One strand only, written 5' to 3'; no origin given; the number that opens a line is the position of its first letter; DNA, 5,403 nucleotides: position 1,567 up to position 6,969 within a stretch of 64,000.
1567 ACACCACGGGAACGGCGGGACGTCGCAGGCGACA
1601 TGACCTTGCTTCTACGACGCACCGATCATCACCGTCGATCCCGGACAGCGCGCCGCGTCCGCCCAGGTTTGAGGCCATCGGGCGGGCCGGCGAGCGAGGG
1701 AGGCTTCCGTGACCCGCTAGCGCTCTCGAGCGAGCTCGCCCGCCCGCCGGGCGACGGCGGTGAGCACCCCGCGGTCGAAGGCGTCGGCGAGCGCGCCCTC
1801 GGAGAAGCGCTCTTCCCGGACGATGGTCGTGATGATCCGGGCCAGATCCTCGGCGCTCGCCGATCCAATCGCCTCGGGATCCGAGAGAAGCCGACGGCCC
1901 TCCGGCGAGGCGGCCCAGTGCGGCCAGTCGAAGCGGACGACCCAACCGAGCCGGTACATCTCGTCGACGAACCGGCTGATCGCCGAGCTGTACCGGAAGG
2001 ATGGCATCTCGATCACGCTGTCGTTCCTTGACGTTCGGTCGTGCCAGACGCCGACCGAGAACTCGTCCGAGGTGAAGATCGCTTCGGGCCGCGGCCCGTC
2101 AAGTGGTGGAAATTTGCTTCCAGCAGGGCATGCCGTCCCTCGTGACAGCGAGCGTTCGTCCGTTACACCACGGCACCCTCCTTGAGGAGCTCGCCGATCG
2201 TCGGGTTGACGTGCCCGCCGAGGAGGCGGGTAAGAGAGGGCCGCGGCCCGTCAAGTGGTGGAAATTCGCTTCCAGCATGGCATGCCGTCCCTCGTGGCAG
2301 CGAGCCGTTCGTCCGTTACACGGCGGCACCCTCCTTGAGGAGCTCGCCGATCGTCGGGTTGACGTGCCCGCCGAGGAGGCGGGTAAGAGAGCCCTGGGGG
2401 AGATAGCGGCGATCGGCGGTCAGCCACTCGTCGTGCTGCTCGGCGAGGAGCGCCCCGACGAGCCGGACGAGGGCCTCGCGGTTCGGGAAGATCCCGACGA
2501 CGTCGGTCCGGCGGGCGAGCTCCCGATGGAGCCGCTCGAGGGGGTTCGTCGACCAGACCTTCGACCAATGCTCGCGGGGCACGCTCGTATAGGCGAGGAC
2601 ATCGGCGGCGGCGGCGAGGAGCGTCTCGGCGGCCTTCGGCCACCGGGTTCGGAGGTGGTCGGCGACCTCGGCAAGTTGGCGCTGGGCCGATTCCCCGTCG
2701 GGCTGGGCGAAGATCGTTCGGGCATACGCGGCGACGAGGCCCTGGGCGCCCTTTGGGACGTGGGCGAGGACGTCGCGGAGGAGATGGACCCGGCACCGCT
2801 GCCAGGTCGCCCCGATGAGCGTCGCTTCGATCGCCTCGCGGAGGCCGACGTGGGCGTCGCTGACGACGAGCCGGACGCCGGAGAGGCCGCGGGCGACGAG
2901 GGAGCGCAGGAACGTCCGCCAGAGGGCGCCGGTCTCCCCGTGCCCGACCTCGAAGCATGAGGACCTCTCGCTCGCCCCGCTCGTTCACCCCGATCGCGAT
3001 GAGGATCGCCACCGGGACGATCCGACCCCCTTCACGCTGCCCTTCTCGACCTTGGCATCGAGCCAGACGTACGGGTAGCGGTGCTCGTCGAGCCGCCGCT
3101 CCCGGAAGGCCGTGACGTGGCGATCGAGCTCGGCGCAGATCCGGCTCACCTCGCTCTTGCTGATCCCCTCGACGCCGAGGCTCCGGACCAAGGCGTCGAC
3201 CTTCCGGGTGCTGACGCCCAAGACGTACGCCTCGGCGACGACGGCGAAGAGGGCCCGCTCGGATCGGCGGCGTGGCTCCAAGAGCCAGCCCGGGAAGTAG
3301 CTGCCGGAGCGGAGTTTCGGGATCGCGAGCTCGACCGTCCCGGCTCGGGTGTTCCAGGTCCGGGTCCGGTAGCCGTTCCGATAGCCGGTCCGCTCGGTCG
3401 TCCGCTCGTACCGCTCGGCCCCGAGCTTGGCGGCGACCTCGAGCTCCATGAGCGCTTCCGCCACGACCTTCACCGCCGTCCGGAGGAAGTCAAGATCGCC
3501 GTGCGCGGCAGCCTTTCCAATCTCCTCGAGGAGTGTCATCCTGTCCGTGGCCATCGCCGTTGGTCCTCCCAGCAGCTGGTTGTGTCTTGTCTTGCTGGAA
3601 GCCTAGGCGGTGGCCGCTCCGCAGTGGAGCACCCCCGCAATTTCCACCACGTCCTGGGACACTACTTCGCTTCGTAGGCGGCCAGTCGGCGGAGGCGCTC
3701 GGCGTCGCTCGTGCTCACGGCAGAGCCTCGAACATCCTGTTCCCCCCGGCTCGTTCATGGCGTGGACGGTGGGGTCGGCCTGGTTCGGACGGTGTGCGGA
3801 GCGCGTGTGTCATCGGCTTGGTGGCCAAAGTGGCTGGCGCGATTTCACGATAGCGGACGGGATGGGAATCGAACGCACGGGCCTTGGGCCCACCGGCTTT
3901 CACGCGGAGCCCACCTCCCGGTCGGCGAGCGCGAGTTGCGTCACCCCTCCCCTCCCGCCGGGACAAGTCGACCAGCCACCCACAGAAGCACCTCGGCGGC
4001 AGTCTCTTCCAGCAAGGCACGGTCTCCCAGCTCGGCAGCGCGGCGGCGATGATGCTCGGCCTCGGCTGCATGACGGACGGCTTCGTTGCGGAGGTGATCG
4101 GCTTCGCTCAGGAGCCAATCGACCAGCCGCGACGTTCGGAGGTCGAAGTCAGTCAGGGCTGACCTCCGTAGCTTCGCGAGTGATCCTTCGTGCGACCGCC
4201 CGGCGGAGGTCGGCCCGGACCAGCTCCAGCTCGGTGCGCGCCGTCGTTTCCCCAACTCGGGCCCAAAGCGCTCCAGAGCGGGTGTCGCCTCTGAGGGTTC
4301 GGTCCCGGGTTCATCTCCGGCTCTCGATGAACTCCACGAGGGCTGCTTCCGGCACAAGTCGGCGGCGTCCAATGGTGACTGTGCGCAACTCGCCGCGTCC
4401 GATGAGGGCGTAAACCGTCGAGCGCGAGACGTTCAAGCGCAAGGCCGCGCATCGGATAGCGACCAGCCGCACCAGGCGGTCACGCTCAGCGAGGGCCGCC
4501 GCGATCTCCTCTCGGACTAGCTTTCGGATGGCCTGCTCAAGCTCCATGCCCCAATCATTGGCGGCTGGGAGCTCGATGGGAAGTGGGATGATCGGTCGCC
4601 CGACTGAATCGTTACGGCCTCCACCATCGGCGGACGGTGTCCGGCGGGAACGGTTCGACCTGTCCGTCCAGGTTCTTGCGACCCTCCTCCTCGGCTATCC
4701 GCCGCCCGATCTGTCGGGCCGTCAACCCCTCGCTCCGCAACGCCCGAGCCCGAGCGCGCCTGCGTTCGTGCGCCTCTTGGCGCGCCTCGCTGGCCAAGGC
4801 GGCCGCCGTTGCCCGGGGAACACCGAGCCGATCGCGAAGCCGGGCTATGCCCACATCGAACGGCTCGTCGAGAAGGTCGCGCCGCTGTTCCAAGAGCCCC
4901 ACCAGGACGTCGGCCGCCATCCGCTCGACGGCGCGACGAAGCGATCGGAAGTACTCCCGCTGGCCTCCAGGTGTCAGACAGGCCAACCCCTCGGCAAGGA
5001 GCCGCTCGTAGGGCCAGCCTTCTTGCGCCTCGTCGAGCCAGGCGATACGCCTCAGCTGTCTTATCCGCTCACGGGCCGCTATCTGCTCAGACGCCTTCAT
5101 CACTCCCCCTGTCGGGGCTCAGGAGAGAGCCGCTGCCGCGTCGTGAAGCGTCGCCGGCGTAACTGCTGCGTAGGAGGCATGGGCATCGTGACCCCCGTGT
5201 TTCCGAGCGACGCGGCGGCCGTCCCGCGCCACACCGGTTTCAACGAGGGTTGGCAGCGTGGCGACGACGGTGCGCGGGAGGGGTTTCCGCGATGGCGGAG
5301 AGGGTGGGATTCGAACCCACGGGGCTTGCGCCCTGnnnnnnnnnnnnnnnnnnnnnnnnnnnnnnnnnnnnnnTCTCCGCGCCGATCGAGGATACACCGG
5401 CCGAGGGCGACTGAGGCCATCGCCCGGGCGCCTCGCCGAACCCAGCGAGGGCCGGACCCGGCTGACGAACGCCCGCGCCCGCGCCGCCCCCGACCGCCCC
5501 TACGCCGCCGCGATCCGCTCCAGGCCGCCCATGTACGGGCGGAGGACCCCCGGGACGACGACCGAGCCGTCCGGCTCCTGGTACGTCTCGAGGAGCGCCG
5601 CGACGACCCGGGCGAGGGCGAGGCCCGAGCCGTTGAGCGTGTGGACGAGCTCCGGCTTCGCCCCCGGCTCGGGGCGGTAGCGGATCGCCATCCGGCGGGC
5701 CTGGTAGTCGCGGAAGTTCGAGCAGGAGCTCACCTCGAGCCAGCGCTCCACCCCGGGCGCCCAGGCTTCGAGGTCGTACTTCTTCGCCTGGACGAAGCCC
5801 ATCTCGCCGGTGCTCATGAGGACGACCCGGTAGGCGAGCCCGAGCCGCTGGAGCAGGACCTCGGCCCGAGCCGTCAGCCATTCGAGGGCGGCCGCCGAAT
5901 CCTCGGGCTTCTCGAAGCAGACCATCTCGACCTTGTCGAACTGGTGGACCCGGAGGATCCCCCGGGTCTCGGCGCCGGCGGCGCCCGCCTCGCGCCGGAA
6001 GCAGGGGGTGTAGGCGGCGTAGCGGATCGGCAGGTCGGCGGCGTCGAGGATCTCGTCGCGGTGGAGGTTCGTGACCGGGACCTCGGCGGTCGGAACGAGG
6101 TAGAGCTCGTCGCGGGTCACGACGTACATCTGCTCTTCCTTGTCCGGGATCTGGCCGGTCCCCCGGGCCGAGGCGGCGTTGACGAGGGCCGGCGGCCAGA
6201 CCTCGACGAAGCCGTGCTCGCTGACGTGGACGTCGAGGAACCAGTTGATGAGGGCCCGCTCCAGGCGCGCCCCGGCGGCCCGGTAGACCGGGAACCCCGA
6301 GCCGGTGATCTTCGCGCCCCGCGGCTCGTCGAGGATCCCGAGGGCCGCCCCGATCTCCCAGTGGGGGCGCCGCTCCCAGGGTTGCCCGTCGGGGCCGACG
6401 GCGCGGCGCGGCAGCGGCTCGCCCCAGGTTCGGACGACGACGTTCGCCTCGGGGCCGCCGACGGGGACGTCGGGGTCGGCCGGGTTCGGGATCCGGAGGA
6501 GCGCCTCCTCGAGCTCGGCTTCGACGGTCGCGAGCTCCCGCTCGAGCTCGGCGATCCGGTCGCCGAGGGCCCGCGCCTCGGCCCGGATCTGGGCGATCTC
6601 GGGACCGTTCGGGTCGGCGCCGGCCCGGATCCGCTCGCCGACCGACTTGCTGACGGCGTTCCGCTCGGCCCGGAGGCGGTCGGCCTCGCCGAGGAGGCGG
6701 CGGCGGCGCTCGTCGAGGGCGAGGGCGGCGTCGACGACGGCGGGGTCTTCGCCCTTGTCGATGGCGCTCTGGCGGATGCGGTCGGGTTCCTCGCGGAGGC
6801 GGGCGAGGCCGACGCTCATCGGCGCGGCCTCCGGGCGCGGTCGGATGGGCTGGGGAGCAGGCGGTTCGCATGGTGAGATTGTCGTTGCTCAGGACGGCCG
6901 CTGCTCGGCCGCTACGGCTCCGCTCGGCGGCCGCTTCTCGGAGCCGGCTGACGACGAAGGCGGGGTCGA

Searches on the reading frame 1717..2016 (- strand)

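Call 69: search_protein_families(library=pfam, proteins=[window:1717-2016:-], max_evalue=0.00001)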
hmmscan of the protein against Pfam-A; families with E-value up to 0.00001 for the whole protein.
window:1717-2016:- (99 aa): 1 family
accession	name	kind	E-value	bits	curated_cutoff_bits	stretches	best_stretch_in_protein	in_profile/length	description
PF20118.4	DUF6508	-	1.1e-28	100.1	23.6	1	1-97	35-128/129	Family of unknown function (DUF6508)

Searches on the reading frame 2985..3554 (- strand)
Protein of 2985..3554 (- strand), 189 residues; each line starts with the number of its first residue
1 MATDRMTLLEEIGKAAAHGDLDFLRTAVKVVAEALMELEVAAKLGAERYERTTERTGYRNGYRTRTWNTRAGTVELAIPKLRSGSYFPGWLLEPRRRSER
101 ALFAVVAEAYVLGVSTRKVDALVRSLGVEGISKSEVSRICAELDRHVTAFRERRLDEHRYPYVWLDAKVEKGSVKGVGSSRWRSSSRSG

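Call 66: search_protein_families(library=pfam, proteins=[window:2985-3554:-], max_evalue=0.00001)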
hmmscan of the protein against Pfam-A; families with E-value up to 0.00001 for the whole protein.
window:2985-3554:- (189 aa): 1 family
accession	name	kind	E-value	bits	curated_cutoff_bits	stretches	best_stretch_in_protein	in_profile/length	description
PF00872.24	Transposase_mut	-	2e-52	178.8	21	1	15-171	17-171/379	Transposase, Mutator family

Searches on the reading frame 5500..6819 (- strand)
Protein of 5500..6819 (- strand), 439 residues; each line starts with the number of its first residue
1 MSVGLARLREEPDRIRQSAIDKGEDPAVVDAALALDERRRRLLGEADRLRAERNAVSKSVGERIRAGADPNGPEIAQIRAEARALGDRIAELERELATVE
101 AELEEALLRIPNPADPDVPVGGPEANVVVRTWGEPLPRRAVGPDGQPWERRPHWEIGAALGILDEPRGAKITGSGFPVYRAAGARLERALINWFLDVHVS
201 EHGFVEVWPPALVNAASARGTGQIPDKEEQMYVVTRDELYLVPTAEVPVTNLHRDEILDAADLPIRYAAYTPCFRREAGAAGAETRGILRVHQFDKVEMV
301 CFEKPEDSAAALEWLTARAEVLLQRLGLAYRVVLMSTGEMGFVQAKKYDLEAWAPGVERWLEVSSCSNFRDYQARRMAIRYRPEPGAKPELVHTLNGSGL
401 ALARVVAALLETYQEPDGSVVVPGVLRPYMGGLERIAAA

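Call 66: search_protein_families(library=pfam, proteins=[window:5500-6819:-], max_evalue=0.00001)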
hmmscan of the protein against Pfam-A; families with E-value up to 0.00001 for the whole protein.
window:5500-6819:- (439 aa): 2 families
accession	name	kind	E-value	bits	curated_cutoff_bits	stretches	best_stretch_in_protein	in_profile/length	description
PF00587.30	tRNA-synt_2b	-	8e-40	137.2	29.3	1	236-413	8-179/179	tRNA synthetase class II core domain (G, H, P, S and T)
PF02403.27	Seryl_tRNA_N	-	5e-24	85.1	28.2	1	7-112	6-106/108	Seryl-tRNA synthetase N-terminal domain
